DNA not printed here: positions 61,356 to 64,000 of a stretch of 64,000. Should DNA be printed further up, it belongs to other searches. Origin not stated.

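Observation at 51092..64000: Integrase/tRNA-bounded island carrying a DISARM-like helicase/DUF1998/PLD operon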

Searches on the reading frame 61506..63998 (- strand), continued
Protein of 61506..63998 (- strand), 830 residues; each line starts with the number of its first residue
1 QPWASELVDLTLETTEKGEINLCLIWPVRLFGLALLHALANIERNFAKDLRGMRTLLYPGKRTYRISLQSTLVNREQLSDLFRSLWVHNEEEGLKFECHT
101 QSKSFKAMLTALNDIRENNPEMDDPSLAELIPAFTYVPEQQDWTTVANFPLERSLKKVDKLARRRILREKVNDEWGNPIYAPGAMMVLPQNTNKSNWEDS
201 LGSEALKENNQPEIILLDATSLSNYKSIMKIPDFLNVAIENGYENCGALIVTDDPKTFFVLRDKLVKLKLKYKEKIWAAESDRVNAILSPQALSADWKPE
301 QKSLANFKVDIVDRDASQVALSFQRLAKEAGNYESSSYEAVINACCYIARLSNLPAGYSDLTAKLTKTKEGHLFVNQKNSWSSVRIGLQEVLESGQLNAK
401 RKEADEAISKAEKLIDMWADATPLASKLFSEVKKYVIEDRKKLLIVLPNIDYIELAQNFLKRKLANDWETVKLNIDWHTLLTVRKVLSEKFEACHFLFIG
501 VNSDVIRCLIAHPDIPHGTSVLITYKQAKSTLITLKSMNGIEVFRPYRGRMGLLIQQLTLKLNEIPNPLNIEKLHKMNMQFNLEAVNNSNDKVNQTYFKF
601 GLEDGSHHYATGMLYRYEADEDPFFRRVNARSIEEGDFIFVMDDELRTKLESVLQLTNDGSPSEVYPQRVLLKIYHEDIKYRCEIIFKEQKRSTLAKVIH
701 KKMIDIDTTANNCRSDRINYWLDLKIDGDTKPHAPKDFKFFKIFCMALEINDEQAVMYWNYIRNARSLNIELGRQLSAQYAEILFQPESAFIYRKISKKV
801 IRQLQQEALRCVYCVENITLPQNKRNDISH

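Call 89: predict_structure(alignment_id=A2)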
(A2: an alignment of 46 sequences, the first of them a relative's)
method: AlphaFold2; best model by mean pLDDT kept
length: 735 residues; sequences in the alignment: 46
mean_pLDDT: 64.9   pTM: 0.62
mean pLDDT of the five models: 64.9, 59.6, 58.9, 54.9, 51.9
residues with pLDDT >= 90: 11; 70-90: 371; 50-70: 176; < 50: 177
segments of 3 or more residues with pLDDT < 50: 1-40, 113-120, 172-178, 215-219, 234-277, 494-499, 518-524, 582-588, 644-648, 674-721
pLDDT, mean of each block of 10 residues (from residue 1): 26 26 23 34 68 74 78 67 77 83 71 42 75 76 76 72 65 49 62 61 80 53 77 47 35 33 37 43 56 65 80 77 84 88 87 76 83 85 76 78 67 74 81 74 77 73 86 88 75 50 62 54 52 71 89 78 80 80 48 70 76 78 72 89 53 79 77 45 36 33 32 34 55 62
secondary structure, 60 per line:
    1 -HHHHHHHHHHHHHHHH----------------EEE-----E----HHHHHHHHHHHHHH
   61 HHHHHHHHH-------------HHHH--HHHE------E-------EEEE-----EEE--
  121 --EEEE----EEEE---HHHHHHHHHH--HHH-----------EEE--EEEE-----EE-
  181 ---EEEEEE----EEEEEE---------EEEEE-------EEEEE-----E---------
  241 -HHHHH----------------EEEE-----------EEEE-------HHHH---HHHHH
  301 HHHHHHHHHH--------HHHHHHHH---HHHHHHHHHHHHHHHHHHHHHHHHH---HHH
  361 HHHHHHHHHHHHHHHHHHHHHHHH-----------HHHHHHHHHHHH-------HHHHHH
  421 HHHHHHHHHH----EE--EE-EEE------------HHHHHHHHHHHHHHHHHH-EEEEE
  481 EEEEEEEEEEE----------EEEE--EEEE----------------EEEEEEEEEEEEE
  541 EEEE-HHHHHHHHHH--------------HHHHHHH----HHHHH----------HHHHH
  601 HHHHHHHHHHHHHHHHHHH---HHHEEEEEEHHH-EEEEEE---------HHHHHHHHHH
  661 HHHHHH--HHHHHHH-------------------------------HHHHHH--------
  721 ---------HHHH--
elements in order (helices of 4 or more, strands of 3 or more residues): H2-17 E34-36 H47-69 H83-86 E107-110 E116-118 E123-126 E131-134 H138-147 E164-166 E169-172 E184-189 E194-199 E209-213 E221-225 H242-246 E263-266 E278-281 H289-292 H296-310 H319-326 H330-354 H358-384 H396-407 H415-430 E442-444 H457-474 E476-491 E502-505 E508-511 E528-544 H546-555 H570-576 H581-585 H596-619 E626-631 E636-641 H651-666 H669-675 H707-712 H730-733

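Call 91: fold_search(model_id=the predicted structure, library=pdb)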
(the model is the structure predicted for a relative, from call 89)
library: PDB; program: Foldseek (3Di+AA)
matches with E <= 10: 320; with E <= 0.001: 1
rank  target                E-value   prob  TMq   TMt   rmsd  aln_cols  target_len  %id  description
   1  7s9v_B                2.1e-07  1.00  0.27  0.35  11.5       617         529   11  DrmAB:ADP (released 2022-06-15)
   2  4mt4_B                2.0e-01  0.06  0.07  0.10  33.1       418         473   12  Crystal structure of the Campylobacter jejuni CmeC outer membrane channel (released 2014-09-24)
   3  4mt4_A                4.0e-01  0.04  0.07  0.10  32.7       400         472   10  Crystal structure of the Campylobacter jejuni CmeC outer membrane channel (released 2014-09-24)
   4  4q20_B                4.3e-01  0.23  0.08  0.23  17.6       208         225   15  Crystal structure of a C-terminal part of tyrosine kinase (DivL) from Caulobacter crescentus CB15 at 2.50 A resolution (released 2014-04-23)
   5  5n72                  5.3e-01  0.15  0.06  0.11  14.5       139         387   13  Crystal structure of the Legionella effector WipA shorter construct (released 2017-04-19)
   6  5y9o_A                5.3e-01  0.15  0.06  0.10  13.4       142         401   11  The apo structure of Legionella pneumophila WipA (released 2018-05-16)
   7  7akz_A                5.3e-01  0.05  0.08  0.12  35.5       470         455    9  Deciphering the role of the channel constrictions in the opening mechanism of MexAB-OprM efflux pump from Pseudomonas  (released 2022-04-13)
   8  9w04_A                6.6e-01  0.10  0.07  0.14  18.0       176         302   14  Cryo-EM structure of TasH-tigRNA-dsDNA complex (released 2026-03-11)
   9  4q20_A                8.2e-01  0.21  0.08  0.23  17.6       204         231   16  Crystal structure of a C-terminal part of tyrosine kinase (DivL) from Caulobacter crescentus CB15 at 2.50 A resolution (released 2014-04-23)
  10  1rrj_A                8.2e-01  0.21  0.09  0.11  14.7       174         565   11  Structural Mechanisms of Camptothecin Resistance by Mutations in Human Topoisomerase I (released 2004-07-06)
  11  9cte                  9.1e-01  0.30  0.08  0.39  18.2       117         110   11  De novo design of protein catalysts for new-to-nature reactions (released 2025-05-07)
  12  5n6x_A                9.1e-01  0.14  0.07  0.11  13.4       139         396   16  Crystal structure of the Legionella effector WipA (released 2017-04-19)
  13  9tg4_H                9.6e-01  0.06  0.08  0.14  29.2       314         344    9  Structure of the YbjP lipoprotein bound to the AcrABZ-TolC efflux pump (released 2026-04-08)
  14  5eiu_A                1.1e+00  0.28  0.07  0.36  12.5       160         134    9  Mini TRIM5 B-box 2 dimer C2 crystal form (released 2016-06-15)
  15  7xvq_B                1.3e+00  0.89  0.08  0.61   4.7        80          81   16  Crystal structure of AcrIIC4 (released 2023-08-09)
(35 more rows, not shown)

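Call 99: search_protein_families(library=padloc, proteins=[L006:11662-14493:+], max_evalue=0.01)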
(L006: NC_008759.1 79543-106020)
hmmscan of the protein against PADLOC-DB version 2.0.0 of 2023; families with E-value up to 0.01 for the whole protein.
L006:11662-14493:+ (943 aa): 0 families

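Call 102: search_protein_families(library=phrogs, proteins=[P0001], max_evalue=0.001)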
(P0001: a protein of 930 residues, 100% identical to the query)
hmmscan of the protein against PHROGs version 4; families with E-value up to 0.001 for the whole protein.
P0001 (930 aa): 0 families

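Call 104: find_related_loci(query=A1, collection=viral_contigs, flank=10000)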
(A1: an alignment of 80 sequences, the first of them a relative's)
Query A1 (930 aa) in viral_contigs; peptide patterns used: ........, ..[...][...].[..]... (x = any residue, [..] = any of these).
15 stretches matched a pattern, but none encodes a relative of the query by tblastn (E <= 1e-3).

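Call 105: find_encoding_contigs(protein=P0122, flank=10000, max_places=3)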
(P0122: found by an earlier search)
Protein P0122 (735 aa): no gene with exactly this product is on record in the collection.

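Call 106: find_encoding_contigs(protein=P0005, flank=10000, max_places=2)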
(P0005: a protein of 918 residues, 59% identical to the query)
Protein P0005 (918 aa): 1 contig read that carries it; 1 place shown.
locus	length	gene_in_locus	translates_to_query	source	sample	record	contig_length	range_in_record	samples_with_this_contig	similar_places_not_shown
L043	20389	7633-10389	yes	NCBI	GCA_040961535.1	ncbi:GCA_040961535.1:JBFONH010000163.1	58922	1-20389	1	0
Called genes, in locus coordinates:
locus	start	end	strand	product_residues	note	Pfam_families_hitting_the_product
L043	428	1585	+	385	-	PF01663:Phosphodiest, PF08665:PglZ (faint)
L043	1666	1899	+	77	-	-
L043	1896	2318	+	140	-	PF01850:PIN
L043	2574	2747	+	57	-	PF20126:TumE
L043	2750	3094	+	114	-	PF25212:HVO_A0114, PF12840:HTH_20 (weak), PF13412:HTH_24 (faint)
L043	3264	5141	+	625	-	PF02518:HATPase_c, PF13589:HATPase_c_3, PF00183:HSP90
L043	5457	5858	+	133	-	-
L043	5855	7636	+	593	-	PF02384:N6_Mtase, PF07669:Eco57I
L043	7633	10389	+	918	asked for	-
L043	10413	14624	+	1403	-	PF00271:Helicase_C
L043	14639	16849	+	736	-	-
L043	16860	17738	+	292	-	PF13091:PLDc_2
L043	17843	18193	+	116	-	-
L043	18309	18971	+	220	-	PF01844:HNH (weak), PF13391:HNH_2 (weak)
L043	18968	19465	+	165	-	-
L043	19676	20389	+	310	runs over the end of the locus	PF03446:NAD_binding_2, PF03807:F420_oxidored (faint), PF09130:DUF1932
